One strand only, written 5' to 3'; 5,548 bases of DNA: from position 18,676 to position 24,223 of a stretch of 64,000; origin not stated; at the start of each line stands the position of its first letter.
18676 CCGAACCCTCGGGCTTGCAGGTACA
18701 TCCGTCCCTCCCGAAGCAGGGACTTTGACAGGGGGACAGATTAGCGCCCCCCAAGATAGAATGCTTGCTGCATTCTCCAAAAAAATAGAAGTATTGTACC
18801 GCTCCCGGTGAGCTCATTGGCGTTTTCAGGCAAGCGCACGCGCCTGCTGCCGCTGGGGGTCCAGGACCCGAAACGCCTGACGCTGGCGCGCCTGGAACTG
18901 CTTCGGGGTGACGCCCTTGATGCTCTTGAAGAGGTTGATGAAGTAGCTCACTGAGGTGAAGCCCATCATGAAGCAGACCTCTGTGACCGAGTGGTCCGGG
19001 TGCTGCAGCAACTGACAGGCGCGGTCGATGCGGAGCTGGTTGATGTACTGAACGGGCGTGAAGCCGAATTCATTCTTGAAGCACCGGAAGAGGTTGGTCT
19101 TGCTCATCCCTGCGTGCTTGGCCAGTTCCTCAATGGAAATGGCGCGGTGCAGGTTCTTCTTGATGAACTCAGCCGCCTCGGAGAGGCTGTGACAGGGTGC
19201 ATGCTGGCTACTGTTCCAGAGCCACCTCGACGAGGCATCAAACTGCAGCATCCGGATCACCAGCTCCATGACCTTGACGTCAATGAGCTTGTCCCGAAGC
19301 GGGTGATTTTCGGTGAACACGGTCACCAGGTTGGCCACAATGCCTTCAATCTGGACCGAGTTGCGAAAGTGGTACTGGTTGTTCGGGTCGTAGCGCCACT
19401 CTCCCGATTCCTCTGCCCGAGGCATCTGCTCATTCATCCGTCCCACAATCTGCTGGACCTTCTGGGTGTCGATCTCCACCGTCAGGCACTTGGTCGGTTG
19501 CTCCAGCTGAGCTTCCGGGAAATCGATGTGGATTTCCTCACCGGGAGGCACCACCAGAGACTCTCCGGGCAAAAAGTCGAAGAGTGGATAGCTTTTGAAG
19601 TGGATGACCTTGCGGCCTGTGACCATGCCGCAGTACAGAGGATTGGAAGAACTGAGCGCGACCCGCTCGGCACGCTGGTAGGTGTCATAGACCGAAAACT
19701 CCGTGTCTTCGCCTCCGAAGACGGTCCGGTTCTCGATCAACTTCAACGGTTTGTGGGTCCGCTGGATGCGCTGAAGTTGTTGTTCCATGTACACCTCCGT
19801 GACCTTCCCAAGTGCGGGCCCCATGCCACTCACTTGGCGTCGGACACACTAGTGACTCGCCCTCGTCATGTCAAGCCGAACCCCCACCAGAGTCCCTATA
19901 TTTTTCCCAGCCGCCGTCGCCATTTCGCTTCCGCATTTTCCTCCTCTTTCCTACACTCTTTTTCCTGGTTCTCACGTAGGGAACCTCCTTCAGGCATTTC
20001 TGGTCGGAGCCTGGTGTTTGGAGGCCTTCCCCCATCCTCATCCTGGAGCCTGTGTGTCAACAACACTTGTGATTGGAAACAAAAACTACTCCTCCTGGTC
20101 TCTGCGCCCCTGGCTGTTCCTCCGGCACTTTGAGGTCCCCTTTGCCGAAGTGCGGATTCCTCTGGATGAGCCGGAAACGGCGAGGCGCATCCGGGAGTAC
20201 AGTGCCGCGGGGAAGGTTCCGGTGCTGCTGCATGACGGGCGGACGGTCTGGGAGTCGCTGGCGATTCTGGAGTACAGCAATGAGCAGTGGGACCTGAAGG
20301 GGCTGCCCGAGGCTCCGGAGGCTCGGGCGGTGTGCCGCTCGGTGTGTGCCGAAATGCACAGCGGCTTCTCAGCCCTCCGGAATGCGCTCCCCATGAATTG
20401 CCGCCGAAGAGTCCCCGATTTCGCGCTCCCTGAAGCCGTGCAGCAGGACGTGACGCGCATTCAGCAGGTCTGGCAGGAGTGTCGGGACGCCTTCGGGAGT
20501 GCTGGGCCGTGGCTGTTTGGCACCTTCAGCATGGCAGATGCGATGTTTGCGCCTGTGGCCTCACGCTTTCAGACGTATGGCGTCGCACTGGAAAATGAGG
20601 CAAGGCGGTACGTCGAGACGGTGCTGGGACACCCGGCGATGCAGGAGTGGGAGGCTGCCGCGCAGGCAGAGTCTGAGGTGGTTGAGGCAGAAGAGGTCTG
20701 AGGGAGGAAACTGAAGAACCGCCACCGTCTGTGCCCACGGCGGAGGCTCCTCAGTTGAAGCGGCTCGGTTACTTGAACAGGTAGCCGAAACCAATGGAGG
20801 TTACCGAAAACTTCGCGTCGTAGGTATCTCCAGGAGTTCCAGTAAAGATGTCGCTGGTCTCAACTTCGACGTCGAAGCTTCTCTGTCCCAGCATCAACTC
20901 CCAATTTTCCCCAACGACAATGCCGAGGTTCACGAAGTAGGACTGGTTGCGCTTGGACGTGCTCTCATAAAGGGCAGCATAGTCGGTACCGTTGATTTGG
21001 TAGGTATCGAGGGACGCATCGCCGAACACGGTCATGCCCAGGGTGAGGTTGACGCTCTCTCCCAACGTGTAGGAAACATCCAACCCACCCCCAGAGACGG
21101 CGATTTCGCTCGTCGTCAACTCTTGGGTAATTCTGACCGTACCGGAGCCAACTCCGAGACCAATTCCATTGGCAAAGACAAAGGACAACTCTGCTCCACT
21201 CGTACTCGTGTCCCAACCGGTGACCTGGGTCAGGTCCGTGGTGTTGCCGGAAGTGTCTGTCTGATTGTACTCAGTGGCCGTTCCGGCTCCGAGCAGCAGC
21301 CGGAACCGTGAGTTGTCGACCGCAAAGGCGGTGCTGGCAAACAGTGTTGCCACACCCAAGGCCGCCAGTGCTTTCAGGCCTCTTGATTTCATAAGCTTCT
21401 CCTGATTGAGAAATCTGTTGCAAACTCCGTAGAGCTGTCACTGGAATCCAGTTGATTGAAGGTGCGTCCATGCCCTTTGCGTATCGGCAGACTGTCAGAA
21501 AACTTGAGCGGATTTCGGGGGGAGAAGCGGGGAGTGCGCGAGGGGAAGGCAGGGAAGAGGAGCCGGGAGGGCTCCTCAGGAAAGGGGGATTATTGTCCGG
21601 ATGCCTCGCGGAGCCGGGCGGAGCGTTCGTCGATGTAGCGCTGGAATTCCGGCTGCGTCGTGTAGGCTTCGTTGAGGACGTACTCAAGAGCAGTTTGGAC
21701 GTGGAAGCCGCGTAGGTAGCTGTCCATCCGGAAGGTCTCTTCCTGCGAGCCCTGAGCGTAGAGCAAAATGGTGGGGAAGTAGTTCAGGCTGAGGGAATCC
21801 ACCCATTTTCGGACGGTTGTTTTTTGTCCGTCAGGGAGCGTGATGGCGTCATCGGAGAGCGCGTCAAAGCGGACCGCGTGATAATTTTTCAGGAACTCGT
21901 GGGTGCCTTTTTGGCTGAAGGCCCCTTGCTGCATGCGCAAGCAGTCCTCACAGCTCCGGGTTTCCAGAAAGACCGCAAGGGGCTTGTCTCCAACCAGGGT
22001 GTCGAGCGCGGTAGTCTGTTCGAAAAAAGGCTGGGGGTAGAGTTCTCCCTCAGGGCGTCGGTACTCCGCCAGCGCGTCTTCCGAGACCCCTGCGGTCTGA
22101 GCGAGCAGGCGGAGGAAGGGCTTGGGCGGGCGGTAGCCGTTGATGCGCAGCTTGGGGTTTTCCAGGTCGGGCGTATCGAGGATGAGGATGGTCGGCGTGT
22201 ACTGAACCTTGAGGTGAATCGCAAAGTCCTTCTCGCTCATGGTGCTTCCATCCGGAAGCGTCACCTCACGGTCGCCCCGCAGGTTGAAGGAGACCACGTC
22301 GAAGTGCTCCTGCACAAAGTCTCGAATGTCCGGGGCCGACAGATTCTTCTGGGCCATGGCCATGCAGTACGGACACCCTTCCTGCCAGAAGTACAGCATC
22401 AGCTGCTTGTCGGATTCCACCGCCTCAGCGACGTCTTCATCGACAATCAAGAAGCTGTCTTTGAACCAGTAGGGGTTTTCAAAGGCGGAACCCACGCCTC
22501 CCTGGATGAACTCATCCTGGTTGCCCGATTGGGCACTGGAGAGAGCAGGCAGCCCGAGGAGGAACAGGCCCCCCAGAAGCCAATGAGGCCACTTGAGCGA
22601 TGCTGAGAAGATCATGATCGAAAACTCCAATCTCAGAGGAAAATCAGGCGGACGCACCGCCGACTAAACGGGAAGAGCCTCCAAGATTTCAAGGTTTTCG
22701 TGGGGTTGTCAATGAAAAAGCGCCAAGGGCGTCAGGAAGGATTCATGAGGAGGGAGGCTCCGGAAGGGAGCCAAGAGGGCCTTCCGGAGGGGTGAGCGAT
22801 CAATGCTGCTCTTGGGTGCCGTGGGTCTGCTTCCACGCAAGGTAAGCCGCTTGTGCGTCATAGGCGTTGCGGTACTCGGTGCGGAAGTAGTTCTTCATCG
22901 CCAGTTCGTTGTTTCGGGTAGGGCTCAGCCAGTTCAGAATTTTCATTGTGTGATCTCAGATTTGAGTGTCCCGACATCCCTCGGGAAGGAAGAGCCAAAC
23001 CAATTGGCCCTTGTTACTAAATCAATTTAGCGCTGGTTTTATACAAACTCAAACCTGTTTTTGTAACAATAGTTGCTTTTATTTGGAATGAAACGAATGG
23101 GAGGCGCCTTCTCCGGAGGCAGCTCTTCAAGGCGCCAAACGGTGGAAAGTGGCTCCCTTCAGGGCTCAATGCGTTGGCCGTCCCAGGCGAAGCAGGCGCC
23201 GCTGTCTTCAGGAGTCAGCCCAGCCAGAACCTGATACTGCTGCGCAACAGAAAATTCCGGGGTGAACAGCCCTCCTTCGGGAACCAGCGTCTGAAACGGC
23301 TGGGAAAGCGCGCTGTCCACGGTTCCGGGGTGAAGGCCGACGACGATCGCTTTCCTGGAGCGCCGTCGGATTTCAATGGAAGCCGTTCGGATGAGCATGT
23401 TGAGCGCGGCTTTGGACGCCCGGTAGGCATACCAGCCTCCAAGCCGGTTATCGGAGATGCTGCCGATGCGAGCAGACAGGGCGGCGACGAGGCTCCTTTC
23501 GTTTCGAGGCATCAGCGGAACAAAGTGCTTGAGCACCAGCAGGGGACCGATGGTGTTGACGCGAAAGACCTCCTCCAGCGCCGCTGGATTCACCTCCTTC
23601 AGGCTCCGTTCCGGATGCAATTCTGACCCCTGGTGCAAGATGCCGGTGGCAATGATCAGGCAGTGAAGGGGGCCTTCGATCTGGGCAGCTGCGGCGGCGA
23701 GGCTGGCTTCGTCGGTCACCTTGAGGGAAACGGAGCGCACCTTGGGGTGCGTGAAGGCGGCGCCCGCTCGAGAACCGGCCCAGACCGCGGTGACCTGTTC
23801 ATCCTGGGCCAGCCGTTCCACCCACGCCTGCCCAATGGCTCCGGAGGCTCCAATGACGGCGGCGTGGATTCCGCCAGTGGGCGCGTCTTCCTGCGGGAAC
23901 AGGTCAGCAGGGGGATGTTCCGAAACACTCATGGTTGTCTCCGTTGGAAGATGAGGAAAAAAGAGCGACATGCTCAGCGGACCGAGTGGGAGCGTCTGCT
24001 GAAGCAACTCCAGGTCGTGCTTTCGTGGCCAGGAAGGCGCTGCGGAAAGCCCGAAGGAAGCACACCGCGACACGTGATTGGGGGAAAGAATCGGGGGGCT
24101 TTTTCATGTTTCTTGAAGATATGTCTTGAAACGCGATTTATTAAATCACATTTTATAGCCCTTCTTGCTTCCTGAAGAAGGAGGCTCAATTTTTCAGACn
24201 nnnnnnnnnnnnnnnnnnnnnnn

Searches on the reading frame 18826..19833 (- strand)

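Call 35: search_protein_families(library=pfam, proteins=[window:18826-19833:-], max_evalue=0.00001)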
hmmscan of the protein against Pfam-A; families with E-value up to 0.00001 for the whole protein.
window:18826-19833:- (335 aa): 3 families
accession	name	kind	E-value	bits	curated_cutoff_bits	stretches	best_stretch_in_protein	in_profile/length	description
PF12833.13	HTH_18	-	2.5e-25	89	33.6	1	237-316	1-80/80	Helix-turn-helix domain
PF00165.29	HTH_AraC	-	1.4e-20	73.3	26.6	2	224-265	1-42/42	Bacterial regulatory helix-turn-helix proteins, AraC family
PF06719.19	AraC_N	-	1.6e-16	60.6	24.2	1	46-199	5-146/150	AraC-type transcriptional regulator N-terminus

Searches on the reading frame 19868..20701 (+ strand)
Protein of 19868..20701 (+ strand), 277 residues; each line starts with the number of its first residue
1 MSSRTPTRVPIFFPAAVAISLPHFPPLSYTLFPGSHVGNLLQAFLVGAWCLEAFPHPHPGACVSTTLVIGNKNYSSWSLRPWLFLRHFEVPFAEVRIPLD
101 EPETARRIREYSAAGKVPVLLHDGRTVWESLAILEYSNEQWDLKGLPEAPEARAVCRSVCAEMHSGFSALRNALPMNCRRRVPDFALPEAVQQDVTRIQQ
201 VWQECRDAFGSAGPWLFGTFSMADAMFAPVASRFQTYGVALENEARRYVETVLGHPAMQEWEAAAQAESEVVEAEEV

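Call 35: search_protein_families(library=pfam, proteins=[window:19868-20701:+], max_evalue=0.00001)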
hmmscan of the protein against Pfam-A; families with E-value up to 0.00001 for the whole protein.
window:19868-20701:+ (277 aa): 4 families
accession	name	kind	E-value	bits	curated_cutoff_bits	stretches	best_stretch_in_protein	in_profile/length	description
PF13409.12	GST_N_2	-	2.3e-14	54.2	25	1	74-140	1-70/70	Glutathione S-transferase, N-terminal domain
PF13417.12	GST_N_3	-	2.3e-08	34.7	22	1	74-136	6-66/75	Glutathione S-transferase, N-terminal domain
PF02798.26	GST_N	-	3.1e-08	34.2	20.9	1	75-136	11-73/76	Glutathione S-transferase, N-terminal domain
PF13410.11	GST_C_2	-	1.1e-07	32.2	24.9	1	188-261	1-66/69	Glutathione S-transferase, C-terminal domain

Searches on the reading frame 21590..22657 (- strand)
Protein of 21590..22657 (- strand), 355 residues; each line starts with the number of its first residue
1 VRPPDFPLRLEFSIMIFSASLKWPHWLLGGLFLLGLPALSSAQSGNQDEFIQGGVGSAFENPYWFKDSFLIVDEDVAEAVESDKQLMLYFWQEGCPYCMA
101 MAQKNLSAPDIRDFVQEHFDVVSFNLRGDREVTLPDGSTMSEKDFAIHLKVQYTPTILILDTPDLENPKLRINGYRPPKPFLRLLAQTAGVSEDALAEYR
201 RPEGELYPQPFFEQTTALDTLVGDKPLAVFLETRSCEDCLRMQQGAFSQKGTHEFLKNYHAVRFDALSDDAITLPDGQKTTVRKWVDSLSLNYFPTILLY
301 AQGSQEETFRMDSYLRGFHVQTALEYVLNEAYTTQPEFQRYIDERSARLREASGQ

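Call 36: search_protein_families(library=pfam, proteins=[window:21590-22657:-], max_evalue=0.00001)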
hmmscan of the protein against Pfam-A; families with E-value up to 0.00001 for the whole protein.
window:21590-22657:- (355 aa): 2 families
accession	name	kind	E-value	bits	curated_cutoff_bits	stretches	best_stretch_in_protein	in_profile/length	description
PF13098.12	Thioredoxin_2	-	2.9e-24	85.8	27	1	81-185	3-104/104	Thioredoxin-like domain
PF13899.12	Thioredoxin_7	-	9.5e-15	54.9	27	1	72-161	6-82/83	Thioredoxin-like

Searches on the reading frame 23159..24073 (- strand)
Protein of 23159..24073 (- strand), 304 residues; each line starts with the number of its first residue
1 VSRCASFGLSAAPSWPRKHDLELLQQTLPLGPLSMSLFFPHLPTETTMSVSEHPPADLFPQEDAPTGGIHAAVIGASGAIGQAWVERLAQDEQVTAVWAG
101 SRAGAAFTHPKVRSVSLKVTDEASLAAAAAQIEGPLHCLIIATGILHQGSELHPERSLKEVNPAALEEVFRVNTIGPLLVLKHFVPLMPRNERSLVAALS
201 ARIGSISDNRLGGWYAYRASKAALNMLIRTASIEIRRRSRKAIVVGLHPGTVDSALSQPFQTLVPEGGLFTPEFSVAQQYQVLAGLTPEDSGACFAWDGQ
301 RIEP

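Call 35: search_protein_families(library=pfam, proteins=[window:23159-24073:-], max_evalue=0.00001)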
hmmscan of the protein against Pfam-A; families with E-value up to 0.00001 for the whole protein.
window:23159-24073:- (304 aa): 2 families
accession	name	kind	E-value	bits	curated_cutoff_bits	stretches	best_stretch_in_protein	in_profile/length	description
PF00106.31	adh_short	-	1.4e-18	67.5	26.6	1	70-259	2-189/195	short chain dehydrogenase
PF13561.12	adh_short_C2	-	9.6e-11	42.1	27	1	78-258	6-182/236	Enoyl-(Acyl carrier protein) reductase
